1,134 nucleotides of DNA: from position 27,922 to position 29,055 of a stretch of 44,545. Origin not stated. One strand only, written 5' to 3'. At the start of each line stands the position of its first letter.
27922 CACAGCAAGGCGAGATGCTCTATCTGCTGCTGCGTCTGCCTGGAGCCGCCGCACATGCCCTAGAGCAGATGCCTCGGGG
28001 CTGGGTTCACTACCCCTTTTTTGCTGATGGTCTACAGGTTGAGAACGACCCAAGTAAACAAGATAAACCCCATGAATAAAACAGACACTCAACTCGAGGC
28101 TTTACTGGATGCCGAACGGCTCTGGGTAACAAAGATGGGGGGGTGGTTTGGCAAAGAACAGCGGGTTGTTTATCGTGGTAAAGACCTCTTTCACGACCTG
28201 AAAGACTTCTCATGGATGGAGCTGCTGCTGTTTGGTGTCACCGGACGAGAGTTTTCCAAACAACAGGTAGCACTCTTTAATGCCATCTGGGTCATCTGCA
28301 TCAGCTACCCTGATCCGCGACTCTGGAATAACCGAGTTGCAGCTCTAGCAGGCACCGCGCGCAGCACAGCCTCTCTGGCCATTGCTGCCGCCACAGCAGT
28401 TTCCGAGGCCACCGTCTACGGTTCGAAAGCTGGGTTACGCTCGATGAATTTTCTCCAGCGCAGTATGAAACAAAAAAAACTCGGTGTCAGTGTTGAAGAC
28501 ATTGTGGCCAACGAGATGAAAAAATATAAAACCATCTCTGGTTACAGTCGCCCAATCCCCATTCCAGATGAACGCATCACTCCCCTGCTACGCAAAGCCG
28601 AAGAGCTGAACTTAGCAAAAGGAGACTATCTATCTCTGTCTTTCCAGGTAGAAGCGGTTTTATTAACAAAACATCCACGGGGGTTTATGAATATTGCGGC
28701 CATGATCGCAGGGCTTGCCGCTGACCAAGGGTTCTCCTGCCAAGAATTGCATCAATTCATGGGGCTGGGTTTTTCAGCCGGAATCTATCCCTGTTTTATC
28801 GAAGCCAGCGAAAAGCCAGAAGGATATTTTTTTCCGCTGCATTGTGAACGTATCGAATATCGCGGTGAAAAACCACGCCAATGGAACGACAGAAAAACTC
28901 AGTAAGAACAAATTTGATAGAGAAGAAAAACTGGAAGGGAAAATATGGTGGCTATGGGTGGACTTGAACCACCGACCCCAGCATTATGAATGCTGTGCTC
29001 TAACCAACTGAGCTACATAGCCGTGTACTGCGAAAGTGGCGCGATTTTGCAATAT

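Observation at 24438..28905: Uncharacterised metabolic cluster: ThDP-dependent enzyme translationally coupled to two citrate-synthase-fold proteins, divergent from an enoyl-CoA hydratase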

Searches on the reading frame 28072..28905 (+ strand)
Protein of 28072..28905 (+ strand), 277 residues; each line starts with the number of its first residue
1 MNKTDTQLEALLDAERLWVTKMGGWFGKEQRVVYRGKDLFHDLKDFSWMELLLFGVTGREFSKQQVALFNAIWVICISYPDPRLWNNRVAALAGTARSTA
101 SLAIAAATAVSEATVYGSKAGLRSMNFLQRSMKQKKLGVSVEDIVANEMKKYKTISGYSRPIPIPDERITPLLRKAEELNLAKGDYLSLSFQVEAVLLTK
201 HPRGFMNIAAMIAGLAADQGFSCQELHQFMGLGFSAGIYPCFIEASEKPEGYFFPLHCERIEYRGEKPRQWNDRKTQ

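Call 7: search_protein_families(library=pfam, proteins=[window:28072-28905:+], max_evalue=0.01)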
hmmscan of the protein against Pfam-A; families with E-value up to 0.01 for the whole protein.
window:28072-28905:+ (277 aa): 0 families

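Call 8: search_protein_families(library=pfam, proteins=[window:28072-28905:+], max_evalue=10)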
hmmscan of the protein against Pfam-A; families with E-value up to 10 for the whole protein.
window:28072-28905:+ (277 aa): 3 families
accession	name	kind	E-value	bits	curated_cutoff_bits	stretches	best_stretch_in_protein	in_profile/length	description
PF05037.18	DUF669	-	0.16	12.5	21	1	103-160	73-130/138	Protein of unknown function (DUF669)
PF00356.27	LacI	-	0.24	11.7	27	1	89-114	5-30/46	Bacterial regulatory proteins, lacI family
PF10145.14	PhageMin_Tail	-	0.28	11.5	33.2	1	87-151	101-172/201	Phage-related minor tail protein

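Call 9: search_protein_families(library=ncbifam, proteins=[window:28072-28905:+], max_evalue=1)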
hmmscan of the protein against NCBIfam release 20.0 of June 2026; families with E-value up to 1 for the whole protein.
window:28072-28905:+ (277 aa): 4 families
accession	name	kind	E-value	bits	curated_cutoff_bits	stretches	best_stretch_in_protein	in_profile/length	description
NF004869.0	PRK06224.1-6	subfamily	4.8e-13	49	212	1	16-272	3-257/263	citryl-CoA lyase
NF004866.0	PRK06224.1-3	subfamily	8.4e-13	48.1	245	1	29-273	28-271/275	citryl-CoA lyase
NF004868.0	PRK06224.1-5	subfamily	4.4e-12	45.6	193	1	28-251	14-241/260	citryl-CoA lyase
NF004864.0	PRK06224.1-1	equivalog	7.1e-10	38.4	261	1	10-270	9-274/278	citryl-CoA lyase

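Call 11: search_solved_structures(query=window:28072-28905:+, max_evalue=10)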
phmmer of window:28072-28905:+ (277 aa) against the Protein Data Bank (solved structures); distinct sequences matched with E-value up to 10: 3.
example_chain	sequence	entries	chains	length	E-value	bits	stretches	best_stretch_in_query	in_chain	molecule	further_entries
6hxp_A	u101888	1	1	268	6.4e-06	29.1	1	15-271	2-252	Citryl-CoA lyase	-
6znw_B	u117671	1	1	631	0.092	15.5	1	132-239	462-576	Methanosaeta concilii ACLY-B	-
8r6s_U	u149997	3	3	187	1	12.1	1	82-186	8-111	PRIN2 | PRIN2, PLASTID REDOX INSENSITIVE 2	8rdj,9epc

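Call 12: find_related_loci(query=window:28072-28905:+, collection=genome_contigs, flank=8000)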
Query window:28072-28905:+ (277 aa) in genome_contigs; peptide patterns used: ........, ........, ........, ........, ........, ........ (x = any residue, [..] = any of these).
37 stretches matched a pattern, but none encodes a relative of the query by tblastn (E <= 1e-3).

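Call 34: find_homologous_proteins(query=window:28072-28905:+)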
Query window:28072-28905:+ (277 aa): 794 proteins with E <= 0.001 among 2732 candidates; the best 120 are listed.
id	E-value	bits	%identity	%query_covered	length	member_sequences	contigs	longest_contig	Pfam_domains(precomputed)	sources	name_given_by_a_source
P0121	3.4e-183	625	100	100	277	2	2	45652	-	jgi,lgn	-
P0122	3.2e-158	543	85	100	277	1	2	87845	-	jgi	-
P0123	8.4e-137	473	73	100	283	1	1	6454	-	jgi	-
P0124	4.5e-131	454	73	100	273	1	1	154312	PF00285.27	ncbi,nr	ncbi:MAG: citrate/2-methylcitrate synthase [Gammaproteobacteria bacterium]|nr:citrate/2-methylcitrat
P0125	3.7e-122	425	69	100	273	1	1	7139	-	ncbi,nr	ncbi:MAG: citrate/2-methylcitrate synthase [Gammaproteobacteria bacterium]|nr:citrate/2-methylcitrat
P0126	9.8e-94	332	57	96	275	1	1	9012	-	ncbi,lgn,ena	-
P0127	4.8e-92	326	56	96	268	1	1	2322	-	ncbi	-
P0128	1.1e-91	325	55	94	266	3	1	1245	PF00285.27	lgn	-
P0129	1.2e-91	325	56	95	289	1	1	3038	PF00285.27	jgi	jgi:citrate synthase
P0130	1.7e-91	325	55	96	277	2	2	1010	PF00285.27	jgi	jgi:citrate synthase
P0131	2.1e-91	324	55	95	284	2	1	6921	-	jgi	-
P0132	3.0e-91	324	57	94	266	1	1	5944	PF00285.27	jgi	jgi:hypothetical protein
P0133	3.9e-91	323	58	95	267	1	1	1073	-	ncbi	-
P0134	4.3e-91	323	55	95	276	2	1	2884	PF00285.27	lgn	-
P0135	5.8e-91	323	56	95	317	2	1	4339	-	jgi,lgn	-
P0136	6.1e-91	323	54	96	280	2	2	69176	PF00285.27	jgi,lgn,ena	-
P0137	9.6e-91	322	55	95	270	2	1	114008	PF00285.27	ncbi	ncbi:MAG: hypothetical protein U1F68_04355 [Gammaproteobacteria bacterium]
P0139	1.3e-90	322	55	96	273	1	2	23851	PF00285.27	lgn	-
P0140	2.6e-90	321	55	95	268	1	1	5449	PF00285.27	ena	-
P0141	2.9e-90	321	55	95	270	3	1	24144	PF00285.27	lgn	-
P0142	3.1e-90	320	56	95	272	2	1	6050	PF00285.27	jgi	jgi:hypothetical protein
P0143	3.5e-90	320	55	97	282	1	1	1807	PF00285.27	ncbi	-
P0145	4.1e-90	320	53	95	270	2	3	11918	PF00285.27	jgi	jgi:citrate synthase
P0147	5.3e-90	320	54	96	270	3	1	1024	PF00285.27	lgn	-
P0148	7.0e-90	319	55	95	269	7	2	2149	PF00285.27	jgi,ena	jgi:hypothetical protein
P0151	1.4e-89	318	56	94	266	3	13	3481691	PF00285.27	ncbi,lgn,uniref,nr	ncbi:hypothetical protein Noc_1268 [Nitrosococcus oceani ATCC 19707]|uniref:citrate synthase (unknow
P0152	1.4e-89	318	56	94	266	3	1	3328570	PF00285.27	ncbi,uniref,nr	ncbi:citrate/2-methylcitrate synthase [Nitrosococcus watsonii]|uniref:citrate synthase (unknown ster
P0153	2.8e-89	317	54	97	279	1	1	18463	PF00285.27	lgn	-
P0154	3.2e-89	317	55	96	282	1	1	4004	PF00285.27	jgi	-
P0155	4.0e-89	317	54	94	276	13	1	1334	PF00285.27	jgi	jgi:citrate synthase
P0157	1.2e-88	315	54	96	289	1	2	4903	PF00285.27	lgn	-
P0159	1.5e-88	315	55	95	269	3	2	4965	PF00285.27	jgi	jgi:citrate synthase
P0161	2.4e-88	314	54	94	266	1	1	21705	PF00285.27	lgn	-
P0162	3.8e-88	314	54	95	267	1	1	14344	PF00285.27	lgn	-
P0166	1.0e-87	312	53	95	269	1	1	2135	PF00285.27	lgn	-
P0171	2.5e-87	311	52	95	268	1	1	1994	PF00285.27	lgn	-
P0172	3.0e-87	311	53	94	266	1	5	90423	PF00285.27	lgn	-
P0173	3.9e-87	310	53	94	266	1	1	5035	PF00285.27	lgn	-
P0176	6.9e-87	309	54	94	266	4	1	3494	PF00285.27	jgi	jgi:hypothetical protein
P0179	1.5e-86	308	52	94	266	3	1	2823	PF00285.27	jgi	jgi:hypothetical protein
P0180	1.7e-86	308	54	96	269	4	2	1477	PF00285.27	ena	-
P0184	3.3e-86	307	54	97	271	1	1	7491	PF00285.27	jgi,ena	-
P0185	3.8e-86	307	51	96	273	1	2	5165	PF00285.27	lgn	-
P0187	4.5e-86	307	54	95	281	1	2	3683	PF00285.27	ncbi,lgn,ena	-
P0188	4.5e-86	307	53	94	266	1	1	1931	PF00285.27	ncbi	-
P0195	2.3e-85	305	51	96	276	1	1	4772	PF00285.27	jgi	jgi:citrate synthase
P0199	3.4e-85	304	53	95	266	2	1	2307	PF00285.27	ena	-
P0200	3.9e-85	304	53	96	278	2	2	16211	PF00285.27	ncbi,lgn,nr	ncbi:MAG: hypothetical protein M3461_16805 [Pseudomonadota bacterium]|nr:hypothetical protein [Pseud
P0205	5.5e-85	303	52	95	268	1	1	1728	PF00285.27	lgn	-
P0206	7.2e-85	303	52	96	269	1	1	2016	PF00285.27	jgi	jgi:citrate synthase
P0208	7.8e-85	303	51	95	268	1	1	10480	PF00285.27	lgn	-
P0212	2.4e-84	301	52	96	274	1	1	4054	PF00285.27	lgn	-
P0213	2.5e-84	301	54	95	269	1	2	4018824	PF00285.27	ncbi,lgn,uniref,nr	ncbi:citrate/2-methylcitrate synthase [Methylogaea oryzae]|uniref:citrate synthase (unknown stereosp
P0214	2.7e-84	301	54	95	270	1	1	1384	PF00285.27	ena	-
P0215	3.1e-84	301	50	95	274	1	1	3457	PF00285.27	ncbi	-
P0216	4.6e-84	300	53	95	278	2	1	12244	PF00285.27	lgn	-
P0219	7.3e-84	300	51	95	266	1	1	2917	PF00285.27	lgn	-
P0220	8.0e-84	299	52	96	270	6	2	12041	PF00285.27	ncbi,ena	-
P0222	1.1e-83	299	53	95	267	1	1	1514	PF00285.27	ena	-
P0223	1.1e-83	299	55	96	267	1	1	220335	PF00285.27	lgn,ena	-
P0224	1.5e-83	299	51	95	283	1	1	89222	PF00285.27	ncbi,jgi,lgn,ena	-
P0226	1.7e-83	298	51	96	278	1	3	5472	PF00285.27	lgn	-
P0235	4.3e-83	297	52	95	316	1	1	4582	PF00285.27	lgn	-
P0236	4.5e-83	297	52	94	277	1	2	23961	PF00285.27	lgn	-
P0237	4.6e-83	297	52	95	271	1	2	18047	PF00285.27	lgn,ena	-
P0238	5.5e-83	297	52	95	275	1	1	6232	PF00285.27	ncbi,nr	ncbi:MAG: hypothetical protein GY765_03455 [bacterium]|nr:hypothetical protein [bacterium]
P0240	5.8e-83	297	54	95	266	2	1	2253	PF00285.27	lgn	-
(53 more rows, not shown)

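Call 39: search_solved_structures(query=A2, max_evalue=0.01, show_alignments=3)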
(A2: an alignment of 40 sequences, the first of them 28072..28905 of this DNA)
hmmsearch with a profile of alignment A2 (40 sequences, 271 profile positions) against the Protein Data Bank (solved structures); distinct sequences matched with E-value up to 0.01: 8.
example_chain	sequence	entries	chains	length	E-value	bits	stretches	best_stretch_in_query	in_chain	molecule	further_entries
6hxp_A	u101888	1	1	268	3.4e-10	42.7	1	11-265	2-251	Citryl-CoA lyase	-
6qcl_A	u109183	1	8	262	8.5e-05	25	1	155-259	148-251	ATP-citrate lyase alpha-subunit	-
6nzy_A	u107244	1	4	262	8.5e-05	25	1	155-259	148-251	ATP-citrate lyase alpha-subunit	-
6hxn_A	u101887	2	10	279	9.8e-05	24.8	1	155-259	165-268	ATP-citrate lyase alpha-subunit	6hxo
6hxj_B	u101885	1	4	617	0.00037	22.9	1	155-260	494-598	ATP-citrate lyase alpha-subunit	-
8qwb_A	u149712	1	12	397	0.0016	20.8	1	45-239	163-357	Citrate synthase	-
2p2w_A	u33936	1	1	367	0.003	19.9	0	128-228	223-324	Citrate synthase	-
6znw_B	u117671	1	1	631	0.0071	18.7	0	126-234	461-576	Methanosaeta concilii ACLY-B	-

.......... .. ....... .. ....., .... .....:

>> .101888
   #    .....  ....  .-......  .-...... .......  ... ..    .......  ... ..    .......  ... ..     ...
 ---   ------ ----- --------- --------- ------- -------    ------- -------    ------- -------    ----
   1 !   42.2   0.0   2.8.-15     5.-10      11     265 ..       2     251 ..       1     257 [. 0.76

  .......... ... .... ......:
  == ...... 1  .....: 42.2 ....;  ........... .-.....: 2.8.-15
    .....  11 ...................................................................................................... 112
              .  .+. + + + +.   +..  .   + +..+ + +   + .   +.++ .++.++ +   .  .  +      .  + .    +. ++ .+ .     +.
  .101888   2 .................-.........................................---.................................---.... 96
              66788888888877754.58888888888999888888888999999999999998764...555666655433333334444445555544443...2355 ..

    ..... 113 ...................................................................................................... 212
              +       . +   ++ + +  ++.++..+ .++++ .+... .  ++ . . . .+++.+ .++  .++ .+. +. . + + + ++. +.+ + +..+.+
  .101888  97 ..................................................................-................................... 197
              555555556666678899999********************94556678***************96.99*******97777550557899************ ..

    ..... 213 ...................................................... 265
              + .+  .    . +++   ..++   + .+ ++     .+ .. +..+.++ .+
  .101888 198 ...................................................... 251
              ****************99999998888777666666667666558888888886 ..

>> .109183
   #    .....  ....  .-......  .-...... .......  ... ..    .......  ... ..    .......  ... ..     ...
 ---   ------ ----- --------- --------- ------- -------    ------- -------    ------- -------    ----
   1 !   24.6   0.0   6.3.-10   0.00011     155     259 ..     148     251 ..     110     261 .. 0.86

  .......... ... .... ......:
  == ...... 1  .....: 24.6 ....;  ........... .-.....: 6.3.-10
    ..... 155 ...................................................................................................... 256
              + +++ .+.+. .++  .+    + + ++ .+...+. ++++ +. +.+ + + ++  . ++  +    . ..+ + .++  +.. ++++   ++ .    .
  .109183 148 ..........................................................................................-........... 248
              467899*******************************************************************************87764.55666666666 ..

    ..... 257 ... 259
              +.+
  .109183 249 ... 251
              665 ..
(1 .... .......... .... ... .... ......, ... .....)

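Call 50: predict_structure(alignment_id=A2)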
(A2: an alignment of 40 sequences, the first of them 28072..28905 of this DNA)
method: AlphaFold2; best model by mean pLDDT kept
length: 277 residues; sequences in the alignment: 40
mean_pLDDT: 75.4   pTM: 0.69
mean pLDDT of the five models: 75.4, 73.7, 71.0, 69.8, 67.3
residues with pLDDT >= 90: 87; 70-90: 88; 50-70: 67; < 50: 35
segments of 3 or more residues with pLDDT < 50: 1-3, 14-22, 256-266, 273-277
pLDDT, mean of each block of 10 residues (from residue 1): 60 44 50 57 81 87 95 73 62 70 75 58 89 98 96 85 74 97 97 95 87 96 89 73 73 48 45 48
secondary structure, 60 per line:
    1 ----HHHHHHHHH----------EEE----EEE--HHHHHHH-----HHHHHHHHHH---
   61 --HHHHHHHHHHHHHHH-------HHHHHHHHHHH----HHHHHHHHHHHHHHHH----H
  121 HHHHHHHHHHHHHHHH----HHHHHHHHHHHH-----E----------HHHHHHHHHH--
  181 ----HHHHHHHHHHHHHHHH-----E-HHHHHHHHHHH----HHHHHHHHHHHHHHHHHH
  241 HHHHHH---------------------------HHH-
elements in order: H5-13 E24-26 E31-33 H36-42 H48-57 H63-77 H85-95 H100-115 H120-136 H141-152 H169-178 H185-200 H208-218 H223-246

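Call 53: fold_search(model_id=the predicted structure, library=pdb)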
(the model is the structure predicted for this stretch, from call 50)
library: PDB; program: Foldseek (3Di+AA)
matches with E <= 10: 392; with E <= 0.001: 98
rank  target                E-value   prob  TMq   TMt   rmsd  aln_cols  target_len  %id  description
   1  6hxp                  2.0e-09  1.00  0.69  0.74  11.4       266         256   22  Structure of citryl-CoA lyase from Hydrogenobacter thermophilus (released 2019-04-10)
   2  6nzy_A                1.9e-07  1.00  0.69  0.72   9.0       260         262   17  Structural Determination of the Carboxy-terminal portion of ATP-citrate lyase (released 2019-12-18)
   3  6qcl_C                2.3e-07  1.00  0.68  0.72   9.1       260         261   17  Citryl-CoA lyase core module of Chlorobium limicola ATP citrate lyase in complex with acetyl-CoA and L-malate (released 2019-04-10)
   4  6nzy_B                3.2e-07  1.00  0.68  0.73   9.0       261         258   18  Structural Determination of the Carboxy-terminal portion of ATP-citrate lyase (released 2019-12-18)
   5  6hxo_D                3.4e-07  1.00  0.68  0.73   9.1       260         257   17  Structure of the citryl-CoA lyase core module of Chlorobium limicola ATP citrate lyase (space group P21) (released 2019-04-10)
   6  6hxn_A                5.2e-07  1.00  0.69  0.74   8.9       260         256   17  Structure of the citryl-CoA lyase core module of Chlorobium limicola ATP citrate lyase (space group P3121) (released 2019-04-10)
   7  8g5c_B                5.5e-07  1.00  0.65  0.65   6.9       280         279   15  Structure of ACLY-D1026A-substrates, local refinement of ASH domain (released 2023-05-10)
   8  6hxo_B                5.7e-07  1.00  0.70  0.73   8.7       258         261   17  Structure of the citryl-CoA lyase core module of Chlorobium limicola ATP citrate lyase (space group P21) (released 2019-04-10)
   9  6znw_B                6.3e-07  1.00  0.65  0.31   7.8       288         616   18  Methanosaeta concilii ATP citrate lyase (D541A mutant) in complex with (3S)-citryl-CoA. (released 2021-07-14)
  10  6hxo_A                8.0e-07  1.00  0.69  0.73   8.7       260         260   17  Structure of the citryl-CoA lyase core module of Chlorobium limicola ATP citrate lyase (space group P21) (released 2019-04-10)
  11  7rkz_D                1.1e-06  1.00  0.66  0.19   7.3       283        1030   16  Structure of ACLY D1026A-substrates-asym-int (released 2023-05-10)
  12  8g1e_A                1.2e-06  1.00  0.66  0.19   7.1       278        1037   15  Structure of ACLY-D1026A-products-asym (released 2023-05-10)
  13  6hxi_B                1.5e-06  1.00  0.64  0.31   9.4       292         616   16  Structure of ATP citrate lyase from Methanothrix soehngenii in complex with citrate and coenzyme A (released 2019-04-10)
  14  7lj9_D                1.9e-06  1.00  0.66  0.20  10.0       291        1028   15  Structure of human ATP citrate lyase in complex with acetyl-CoA and oxaloacetate (released 2021-03-31)
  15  6hxj_F                2.3e-06  1.00  0.69  0.34   9.1       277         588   16  Structure of ATP citrate lyase from Chlorobium limicola in complex with citrate and coenzyme A. (released 2019-04-10)
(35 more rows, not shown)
